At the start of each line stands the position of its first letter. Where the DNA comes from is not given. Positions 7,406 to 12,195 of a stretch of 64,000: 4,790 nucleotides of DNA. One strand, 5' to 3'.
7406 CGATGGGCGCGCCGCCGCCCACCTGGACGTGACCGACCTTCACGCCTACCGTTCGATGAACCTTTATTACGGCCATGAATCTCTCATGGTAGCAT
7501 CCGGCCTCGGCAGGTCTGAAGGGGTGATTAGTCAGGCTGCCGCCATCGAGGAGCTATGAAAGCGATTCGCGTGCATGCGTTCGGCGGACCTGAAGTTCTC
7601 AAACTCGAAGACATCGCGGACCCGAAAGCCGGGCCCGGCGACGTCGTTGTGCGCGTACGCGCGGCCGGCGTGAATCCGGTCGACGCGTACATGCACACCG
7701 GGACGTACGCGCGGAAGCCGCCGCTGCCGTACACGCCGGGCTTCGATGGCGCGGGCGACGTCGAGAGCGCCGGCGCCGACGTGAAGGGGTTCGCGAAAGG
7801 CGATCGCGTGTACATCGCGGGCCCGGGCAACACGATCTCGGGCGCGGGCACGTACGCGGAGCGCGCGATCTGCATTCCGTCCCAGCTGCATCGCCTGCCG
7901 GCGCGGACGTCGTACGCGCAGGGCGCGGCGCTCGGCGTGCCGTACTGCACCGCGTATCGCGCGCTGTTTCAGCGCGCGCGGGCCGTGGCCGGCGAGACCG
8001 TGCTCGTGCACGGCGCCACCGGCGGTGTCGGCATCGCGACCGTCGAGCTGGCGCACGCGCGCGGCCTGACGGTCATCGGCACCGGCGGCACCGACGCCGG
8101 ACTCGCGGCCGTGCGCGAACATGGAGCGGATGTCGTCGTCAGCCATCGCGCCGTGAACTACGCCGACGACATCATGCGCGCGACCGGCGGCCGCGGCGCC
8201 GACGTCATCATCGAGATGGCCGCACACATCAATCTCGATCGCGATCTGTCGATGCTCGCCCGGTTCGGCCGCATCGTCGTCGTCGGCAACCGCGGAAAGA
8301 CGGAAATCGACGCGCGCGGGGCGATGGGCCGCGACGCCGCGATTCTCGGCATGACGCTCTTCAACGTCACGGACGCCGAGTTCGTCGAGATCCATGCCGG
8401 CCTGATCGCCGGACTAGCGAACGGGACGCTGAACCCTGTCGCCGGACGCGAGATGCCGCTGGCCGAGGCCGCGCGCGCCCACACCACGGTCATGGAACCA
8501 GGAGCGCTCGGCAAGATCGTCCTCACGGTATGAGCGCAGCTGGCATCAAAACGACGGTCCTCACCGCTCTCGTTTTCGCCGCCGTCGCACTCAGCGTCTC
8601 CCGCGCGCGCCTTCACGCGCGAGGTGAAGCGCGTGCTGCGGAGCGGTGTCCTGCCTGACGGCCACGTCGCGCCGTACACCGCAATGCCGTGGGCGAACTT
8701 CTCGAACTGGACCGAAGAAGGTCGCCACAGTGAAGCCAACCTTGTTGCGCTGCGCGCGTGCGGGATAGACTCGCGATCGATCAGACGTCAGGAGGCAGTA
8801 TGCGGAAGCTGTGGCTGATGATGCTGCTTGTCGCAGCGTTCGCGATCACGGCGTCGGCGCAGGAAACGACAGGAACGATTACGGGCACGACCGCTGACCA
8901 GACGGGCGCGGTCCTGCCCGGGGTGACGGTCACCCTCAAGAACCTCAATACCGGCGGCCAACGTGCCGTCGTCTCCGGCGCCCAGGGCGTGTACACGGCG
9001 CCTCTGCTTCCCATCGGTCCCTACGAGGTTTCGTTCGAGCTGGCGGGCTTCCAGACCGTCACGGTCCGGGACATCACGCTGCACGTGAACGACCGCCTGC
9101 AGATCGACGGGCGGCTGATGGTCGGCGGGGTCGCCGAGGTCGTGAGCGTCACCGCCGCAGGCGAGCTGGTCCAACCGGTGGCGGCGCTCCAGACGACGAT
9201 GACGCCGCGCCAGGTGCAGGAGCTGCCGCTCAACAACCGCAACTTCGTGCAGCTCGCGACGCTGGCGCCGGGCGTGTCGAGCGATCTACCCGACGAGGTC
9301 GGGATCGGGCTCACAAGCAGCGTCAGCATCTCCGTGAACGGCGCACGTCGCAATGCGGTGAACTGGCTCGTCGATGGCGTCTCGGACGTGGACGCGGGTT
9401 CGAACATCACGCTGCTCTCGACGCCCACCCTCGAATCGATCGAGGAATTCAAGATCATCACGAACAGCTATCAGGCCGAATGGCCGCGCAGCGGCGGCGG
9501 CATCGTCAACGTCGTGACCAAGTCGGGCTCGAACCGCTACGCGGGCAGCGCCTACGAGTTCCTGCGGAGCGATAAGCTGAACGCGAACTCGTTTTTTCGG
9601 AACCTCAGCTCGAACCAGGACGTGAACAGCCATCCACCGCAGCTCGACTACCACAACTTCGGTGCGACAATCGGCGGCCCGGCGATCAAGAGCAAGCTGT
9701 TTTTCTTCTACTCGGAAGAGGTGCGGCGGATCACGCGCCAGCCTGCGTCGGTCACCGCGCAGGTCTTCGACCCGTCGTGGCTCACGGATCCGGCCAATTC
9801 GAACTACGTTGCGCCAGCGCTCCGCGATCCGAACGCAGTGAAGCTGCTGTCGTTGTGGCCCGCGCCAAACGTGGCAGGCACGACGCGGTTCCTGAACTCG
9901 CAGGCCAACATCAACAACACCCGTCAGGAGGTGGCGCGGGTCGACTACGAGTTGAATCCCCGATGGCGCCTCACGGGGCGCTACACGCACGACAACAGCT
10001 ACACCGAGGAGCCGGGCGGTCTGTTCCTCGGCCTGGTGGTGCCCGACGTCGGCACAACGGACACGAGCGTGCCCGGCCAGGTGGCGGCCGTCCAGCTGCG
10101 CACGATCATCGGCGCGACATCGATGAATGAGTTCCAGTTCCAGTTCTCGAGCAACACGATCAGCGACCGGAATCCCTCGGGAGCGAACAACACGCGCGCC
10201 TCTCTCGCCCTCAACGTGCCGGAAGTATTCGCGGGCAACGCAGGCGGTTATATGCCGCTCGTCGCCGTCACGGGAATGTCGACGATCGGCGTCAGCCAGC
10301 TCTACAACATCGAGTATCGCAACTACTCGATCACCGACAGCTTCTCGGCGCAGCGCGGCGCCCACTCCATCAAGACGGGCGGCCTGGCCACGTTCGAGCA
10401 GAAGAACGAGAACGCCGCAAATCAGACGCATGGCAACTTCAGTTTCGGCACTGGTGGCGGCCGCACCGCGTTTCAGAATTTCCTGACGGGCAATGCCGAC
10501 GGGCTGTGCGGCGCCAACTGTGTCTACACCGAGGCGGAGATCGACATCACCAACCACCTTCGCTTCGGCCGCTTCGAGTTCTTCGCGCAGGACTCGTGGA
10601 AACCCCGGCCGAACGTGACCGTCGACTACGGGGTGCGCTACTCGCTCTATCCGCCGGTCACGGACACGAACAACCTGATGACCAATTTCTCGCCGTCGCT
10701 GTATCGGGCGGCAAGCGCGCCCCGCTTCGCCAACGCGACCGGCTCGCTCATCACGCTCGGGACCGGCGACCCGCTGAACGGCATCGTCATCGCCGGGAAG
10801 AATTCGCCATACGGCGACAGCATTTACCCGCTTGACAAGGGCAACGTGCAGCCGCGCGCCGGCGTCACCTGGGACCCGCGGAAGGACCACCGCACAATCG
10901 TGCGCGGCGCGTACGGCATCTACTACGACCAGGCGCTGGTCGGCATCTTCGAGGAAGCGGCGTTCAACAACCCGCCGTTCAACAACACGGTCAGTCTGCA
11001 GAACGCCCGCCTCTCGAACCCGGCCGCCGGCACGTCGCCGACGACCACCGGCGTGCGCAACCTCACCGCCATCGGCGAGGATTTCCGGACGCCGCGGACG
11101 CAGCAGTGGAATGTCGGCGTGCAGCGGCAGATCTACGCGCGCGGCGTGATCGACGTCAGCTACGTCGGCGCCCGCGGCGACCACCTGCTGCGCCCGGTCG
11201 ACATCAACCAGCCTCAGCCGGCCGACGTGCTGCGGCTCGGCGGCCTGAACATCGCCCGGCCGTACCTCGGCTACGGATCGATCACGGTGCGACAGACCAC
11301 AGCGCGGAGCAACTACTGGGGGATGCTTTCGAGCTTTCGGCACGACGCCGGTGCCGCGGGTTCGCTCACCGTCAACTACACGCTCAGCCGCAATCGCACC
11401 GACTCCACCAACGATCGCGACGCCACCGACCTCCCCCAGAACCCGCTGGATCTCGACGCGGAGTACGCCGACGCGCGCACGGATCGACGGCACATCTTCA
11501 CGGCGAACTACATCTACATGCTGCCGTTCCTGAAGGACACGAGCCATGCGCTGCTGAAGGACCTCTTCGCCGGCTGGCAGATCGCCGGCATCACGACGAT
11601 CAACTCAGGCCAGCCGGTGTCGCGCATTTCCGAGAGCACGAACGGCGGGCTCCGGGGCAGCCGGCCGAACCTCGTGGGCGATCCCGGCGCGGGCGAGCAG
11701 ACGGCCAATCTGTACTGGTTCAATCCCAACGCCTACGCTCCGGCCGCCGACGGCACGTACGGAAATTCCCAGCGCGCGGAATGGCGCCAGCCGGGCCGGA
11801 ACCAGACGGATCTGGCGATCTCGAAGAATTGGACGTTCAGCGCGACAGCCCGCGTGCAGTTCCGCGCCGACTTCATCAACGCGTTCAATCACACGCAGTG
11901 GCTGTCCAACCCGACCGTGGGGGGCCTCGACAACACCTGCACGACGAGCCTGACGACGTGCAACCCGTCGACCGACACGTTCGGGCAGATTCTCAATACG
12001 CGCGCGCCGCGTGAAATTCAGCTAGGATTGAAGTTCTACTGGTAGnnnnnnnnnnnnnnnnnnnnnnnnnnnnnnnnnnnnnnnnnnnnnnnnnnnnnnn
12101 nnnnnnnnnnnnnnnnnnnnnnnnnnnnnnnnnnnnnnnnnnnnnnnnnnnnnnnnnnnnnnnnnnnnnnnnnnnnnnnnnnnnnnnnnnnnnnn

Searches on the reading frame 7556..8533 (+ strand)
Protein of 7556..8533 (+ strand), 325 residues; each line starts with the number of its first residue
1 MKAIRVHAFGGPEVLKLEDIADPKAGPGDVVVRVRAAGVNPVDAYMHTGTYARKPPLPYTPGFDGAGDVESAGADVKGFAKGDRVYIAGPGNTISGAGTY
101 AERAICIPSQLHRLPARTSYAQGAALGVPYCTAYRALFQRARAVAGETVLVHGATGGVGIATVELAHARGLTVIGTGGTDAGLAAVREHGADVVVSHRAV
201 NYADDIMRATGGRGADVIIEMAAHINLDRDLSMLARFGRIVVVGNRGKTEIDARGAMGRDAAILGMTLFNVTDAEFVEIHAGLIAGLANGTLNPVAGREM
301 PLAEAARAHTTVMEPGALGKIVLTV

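Call 38: search_protein_families(library=pfam, proteins=[window:7556-8533:+], max_evalue=0.00001)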
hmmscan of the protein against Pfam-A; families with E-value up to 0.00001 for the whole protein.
window:7556-8533:+ (325 aa): 3 families
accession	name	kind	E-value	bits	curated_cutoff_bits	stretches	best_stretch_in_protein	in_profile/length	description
PF00107.32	ADH_zinc_N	-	8.3e-22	78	31.8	1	157-273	1-117/129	Zinc-binding dehydrogenase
PF08240.17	ADH_N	-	6.9e-18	65.3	23.5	1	26-115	1-103/104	Alcohol dehydrogenase GroES-like domain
PF13602.12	ADH_zinc_N_2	-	1.1e-14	56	27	1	190-323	2-134/134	Zinc-binding dehydrogenase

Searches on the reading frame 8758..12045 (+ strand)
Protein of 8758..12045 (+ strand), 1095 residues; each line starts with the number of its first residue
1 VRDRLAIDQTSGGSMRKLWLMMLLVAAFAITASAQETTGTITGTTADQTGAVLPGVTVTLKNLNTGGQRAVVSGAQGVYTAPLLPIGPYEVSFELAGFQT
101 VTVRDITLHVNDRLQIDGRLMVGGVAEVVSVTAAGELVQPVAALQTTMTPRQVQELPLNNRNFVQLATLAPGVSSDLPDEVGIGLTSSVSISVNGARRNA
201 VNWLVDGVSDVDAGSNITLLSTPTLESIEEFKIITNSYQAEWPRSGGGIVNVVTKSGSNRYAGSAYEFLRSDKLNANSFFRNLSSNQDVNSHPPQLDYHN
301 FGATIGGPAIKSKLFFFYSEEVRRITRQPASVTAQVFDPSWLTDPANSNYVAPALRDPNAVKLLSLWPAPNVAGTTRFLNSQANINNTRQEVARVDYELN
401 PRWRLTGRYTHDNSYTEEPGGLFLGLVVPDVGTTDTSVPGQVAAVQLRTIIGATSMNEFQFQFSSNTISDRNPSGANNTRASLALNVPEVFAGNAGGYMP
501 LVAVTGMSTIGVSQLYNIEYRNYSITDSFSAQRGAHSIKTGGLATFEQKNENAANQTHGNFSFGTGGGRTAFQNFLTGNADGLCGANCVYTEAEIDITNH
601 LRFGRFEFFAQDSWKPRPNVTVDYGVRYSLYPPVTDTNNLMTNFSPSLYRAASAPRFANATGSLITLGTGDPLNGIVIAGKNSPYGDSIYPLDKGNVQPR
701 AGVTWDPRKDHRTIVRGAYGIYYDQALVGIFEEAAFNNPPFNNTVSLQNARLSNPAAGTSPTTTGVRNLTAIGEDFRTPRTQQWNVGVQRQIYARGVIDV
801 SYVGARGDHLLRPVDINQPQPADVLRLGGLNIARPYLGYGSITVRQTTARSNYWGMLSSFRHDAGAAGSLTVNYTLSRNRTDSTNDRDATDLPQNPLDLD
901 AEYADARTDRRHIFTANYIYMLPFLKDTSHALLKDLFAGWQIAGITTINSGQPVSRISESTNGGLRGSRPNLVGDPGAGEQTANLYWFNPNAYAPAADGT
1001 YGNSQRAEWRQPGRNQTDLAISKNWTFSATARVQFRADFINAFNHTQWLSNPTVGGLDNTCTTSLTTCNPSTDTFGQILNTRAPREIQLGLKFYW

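Call 38: search_protein_families(library=pfam, proteins=[window:8758-12045:+], max_evalue=0.00001)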
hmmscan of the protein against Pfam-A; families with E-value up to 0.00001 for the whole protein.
window:8758-12045:+ (1095 aa): 2 families
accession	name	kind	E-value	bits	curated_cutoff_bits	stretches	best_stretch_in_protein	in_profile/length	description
PF25183.1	OMP_b-brl_4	-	1.6e-173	579.7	30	1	253-1088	1-838/838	Outer membrane beta barrel domain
PF13620.12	CarboxypepD_reg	-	2.3e-17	63.5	32.3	1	40-117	1-78/82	Carboxypeptidase regulatory-like domain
